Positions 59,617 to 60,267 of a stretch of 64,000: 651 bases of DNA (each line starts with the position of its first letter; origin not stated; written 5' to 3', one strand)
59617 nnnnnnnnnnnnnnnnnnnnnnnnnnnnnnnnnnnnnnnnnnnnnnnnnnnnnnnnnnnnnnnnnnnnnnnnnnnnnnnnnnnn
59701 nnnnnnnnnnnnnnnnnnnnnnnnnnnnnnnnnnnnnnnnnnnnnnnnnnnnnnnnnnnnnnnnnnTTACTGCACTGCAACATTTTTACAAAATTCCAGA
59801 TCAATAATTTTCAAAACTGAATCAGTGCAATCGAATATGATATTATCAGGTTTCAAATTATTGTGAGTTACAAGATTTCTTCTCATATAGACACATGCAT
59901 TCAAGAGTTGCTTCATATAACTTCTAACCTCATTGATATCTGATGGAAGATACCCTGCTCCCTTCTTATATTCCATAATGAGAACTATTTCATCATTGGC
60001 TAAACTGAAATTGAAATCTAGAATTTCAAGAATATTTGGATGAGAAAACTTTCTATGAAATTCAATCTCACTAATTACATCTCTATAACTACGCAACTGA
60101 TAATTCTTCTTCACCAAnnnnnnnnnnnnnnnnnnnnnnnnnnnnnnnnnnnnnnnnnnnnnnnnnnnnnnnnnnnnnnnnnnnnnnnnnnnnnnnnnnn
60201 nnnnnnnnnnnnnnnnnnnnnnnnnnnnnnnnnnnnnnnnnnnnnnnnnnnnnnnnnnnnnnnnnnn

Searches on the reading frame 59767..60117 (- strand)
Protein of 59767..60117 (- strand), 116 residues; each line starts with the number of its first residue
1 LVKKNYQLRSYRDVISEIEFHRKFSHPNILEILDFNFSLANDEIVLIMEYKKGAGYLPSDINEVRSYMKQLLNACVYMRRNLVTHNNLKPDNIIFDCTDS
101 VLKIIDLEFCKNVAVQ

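Call 83: search_protein_families(library=pfam, proteins=[window:59767-60117:-], max_evalue=0.01)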
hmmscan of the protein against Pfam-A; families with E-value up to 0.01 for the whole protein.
window:59767-60117:- (116 aa): 3 families
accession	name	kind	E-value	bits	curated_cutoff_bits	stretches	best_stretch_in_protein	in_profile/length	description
PF00069.31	Pkinase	-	3.2e-17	63.2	31.7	1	9-113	40-148/263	Protein kinase domain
PF07714.23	PK_Tyr_Ser-Thr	-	3.4e-07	30.3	23.1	1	2-113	36-152/258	Protein tyrosine and serine/threonine kinase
PF01633.27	Choline_kinase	-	0.001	18.9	29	1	45-110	129-191/300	Choline/ethanolamine kinase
